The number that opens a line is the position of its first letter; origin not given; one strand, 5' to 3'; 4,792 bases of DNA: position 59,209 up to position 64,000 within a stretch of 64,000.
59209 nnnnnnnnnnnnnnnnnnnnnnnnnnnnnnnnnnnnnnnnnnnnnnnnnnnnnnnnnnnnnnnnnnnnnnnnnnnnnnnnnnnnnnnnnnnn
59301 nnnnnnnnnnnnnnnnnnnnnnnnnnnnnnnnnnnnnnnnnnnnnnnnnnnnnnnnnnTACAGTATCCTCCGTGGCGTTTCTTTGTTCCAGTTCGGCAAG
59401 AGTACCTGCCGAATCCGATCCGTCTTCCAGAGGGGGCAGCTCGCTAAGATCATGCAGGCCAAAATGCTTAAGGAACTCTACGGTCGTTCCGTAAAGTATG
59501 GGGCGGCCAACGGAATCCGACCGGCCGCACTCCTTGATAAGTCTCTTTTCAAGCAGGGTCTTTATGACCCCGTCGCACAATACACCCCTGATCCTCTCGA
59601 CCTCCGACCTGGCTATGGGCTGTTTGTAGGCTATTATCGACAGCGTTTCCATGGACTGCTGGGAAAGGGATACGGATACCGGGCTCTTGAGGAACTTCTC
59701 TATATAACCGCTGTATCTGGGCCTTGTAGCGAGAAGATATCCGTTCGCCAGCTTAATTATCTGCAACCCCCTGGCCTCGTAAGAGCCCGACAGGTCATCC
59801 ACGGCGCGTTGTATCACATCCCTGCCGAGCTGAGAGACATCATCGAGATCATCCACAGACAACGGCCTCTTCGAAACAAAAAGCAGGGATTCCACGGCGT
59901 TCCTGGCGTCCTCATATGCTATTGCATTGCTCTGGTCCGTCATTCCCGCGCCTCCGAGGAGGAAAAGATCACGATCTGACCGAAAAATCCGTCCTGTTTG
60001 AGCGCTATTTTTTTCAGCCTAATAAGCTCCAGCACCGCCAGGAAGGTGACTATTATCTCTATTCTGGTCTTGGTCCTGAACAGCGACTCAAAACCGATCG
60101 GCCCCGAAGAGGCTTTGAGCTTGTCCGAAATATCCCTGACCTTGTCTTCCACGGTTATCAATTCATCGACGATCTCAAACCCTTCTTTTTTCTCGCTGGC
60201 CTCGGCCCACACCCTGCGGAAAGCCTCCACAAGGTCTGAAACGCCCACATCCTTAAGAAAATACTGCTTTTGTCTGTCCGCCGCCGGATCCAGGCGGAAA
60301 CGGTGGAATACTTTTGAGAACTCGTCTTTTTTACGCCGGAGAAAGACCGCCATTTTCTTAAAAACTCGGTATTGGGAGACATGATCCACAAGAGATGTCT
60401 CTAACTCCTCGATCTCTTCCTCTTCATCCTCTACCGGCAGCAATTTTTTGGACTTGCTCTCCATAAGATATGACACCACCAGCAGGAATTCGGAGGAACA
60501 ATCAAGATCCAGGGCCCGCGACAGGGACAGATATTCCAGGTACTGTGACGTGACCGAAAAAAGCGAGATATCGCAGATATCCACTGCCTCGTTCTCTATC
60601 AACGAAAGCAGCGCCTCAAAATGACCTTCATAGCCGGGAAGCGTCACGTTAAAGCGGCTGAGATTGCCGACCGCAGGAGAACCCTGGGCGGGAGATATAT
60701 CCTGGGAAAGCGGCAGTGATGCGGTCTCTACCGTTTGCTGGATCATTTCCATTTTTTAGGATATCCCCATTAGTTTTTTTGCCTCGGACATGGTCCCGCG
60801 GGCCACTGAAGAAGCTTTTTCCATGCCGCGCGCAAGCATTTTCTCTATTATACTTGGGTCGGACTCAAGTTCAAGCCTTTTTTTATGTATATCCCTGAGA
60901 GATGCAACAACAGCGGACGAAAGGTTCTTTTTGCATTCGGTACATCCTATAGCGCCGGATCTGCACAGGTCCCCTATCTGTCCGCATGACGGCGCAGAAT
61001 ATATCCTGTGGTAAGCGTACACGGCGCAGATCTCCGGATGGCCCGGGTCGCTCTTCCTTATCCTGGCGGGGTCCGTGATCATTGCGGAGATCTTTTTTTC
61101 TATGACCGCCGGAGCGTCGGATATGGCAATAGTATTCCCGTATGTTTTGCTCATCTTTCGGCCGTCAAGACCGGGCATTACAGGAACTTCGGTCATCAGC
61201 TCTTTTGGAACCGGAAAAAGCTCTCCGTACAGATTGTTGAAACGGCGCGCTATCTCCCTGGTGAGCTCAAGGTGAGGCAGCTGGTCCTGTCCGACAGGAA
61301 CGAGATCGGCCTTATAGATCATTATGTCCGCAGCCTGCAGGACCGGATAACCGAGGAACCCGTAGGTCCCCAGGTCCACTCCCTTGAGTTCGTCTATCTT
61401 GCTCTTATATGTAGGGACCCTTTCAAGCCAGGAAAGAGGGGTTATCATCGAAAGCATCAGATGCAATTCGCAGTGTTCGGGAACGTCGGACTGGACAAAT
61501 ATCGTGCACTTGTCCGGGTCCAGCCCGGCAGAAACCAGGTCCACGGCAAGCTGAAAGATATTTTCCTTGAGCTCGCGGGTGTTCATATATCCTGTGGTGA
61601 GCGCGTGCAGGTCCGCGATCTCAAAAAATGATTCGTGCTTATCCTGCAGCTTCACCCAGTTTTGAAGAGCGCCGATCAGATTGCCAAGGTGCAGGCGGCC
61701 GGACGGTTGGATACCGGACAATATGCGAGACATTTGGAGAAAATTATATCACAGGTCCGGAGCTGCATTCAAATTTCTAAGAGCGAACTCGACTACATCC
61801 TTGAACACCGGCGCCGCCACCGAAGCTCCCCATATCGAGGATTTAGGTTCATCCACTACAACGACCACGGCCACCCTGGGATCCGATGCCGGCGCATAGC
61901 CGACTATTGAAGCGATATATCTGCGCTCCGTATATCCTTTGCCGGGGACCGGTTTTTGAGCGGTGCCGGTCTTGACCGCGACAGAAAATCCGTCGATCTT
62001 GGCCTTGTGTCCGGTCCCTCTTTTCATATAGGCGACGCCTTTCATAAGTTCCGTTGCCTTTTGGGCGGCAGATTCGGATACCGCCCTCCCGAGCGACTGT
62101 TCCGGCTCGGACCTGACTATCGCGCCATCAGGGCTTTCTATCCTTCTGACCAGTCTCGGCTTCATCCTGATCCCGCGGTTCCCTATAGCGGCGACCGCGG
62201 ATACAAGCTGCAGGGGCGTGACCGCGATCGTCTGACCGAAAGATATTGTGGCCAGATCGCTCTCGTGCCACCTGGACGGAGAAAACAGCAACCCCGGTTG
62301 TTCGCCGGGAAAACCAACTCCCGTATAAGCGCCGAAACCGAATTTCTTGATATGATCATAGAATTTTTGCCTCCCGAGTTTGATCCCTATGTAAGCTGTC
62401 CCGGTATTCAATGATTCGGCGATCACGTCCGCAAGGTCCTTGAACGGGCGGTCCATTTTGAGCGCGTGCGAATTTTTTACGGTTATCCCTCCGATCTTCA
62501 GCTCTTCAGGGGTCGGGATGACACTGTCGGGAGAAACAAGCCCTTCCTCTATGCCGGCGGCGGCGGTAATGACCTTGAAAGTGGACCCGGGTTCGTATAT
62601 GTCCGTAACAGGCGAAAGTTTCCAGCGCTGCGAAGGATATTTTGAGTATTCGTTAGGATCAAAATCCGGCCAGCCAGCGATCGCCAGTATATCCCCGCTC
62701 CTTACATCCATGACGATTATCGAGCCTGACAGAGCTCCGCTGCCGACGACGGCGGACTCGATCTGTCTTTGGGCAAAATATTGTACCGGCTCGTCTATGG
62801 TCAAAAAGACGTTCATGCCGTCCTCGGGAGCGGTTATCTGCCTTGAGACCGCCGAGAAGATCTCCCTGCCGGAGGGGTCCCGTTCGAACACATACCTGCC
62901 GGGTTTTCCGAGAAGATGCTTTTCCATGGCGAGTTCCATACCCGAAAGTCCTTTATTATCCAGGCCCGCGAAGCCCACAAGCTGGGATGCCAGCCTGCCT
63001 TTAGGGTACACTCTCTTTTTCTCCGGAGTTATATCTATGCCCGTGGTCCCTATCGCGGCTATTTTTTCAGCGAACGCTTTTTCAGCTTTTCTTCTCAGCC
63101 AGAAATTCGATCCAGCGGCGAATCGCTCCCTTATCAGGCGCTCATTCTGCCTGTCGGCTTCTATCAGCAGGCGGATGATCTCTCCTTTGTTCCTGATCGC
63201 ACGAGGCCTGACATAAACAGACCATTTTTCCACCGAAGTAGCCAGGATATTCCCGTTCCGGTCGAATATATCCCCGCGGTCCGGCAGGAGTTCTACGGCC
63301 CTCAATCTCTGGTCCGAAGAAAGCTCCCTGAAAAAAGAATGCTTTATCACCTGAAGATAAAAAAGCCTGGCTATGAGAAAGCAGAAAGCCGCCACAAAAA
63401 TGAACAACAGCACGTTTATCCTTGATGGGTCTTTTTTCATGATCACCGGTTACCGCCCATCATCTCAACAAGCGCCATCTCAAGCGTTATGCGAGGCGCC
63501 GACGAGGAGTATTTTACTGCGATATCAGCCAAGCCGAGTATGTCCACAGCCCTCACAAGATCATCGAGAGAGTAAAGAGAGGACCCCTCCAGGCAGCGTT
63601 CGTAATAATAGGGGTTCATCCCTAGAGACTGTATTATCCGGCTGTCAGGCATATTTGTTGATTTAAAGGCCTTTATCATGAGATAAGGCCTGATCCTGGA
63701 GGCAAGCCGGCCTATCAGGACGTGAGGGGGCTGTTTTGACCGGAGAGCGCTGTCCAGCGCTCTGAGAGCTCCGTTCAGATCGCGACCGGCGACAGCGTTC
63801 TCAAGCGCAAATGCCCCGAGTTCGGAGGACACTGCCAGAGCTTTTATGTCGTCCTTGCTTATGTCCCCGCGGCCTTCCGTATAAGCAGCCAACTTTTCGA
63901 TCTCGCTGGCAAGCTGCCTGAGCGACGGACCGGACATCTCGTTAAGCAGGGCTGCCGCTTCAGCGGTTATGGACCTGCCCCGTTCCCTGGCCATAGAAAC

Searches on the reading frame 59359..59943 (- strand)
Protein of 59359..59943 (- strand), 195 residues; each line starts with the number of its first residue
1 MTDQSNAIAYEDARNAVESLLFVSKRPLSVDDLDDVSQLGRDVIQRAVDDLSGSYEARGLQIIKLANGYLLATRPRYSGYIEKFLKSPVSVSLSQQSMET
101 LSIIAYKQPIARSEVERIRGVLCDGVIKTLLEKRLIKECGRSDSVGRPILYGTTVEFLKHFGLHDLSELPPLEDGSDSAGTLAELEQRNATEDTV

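Call 20: search_protein_families(library=pfam, proteins=[window:59359-59943:-], max_evalue=0.001)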
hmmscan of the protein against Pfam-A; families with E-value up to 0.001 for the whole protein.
window:59359-59943:- (195 aa): 1 family
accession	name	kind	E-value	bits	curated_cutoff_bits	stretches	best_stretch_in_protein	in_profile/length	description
PF04079.22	SMC_ScpB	-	4.3e-55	186.1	27.4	1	16-172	2-160/160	Segregation and condensation complex subunit ScpB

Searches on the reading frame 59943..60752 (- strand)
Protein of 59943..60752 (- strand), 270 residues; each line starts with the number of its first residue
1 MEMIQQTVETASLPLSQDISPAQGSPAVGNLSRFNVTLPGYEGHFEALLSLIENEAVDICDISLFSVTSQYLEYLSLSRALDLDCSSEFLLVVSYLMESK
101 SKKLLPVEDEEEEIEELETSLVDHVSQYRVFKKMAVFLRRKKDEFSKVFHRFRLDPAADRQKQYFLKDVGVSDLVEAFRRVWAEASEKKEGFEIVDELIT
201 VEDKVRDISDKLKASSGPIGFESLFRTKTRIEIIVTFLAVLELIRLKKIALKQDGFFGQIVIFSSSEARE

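Call 20: search_protein_families(library=pfam, proteins=[window:59943-60752:-], max_evalue=0.001)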
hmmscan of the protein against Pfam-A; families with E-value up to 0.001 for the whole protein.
window:59943-60752:- (270 aa): 1 family
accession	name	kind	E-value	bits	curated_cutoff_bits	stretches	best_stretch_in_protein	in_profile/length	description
PF02616.19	SMC_ScpA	-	3.1e-27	96.5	24.6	1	51-262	1-229/232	Segregation and condensation protein ScpA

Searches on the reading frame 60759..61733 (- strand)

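Call 20: search_protein_families(library=pfam, proteins=[window:60759-61733:-], max_evalue=0.001)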
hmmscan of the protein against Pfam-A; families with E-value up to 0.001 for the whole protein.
window:60759-61733:- (325 aa): 1 family
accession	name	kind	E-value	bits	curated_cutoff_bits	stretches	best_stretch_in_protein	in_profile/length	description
PF00579.31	tRNA-synt_1b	-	1.4e-67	228.6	21.1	1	3-278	7-290/292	tRNA synthetases class I (W and Y)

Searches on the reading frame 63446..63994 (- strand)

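Call 77: search_protein_families(library=pfam, proteins=[window:63446-63994:-], max_evalue=0.0001)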
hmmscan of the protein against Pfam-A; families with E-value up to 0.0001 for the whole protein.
window:63446-63994:- (183 aa): 1 family
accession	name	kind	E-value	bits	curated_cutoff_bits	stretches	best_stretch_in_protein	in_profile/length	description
PF21694.2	DNA_pol3_delta_C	-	9.2e-16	58.4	27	1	61-177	4-120/121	DNA polymerase III delta subunit, C-terminal domain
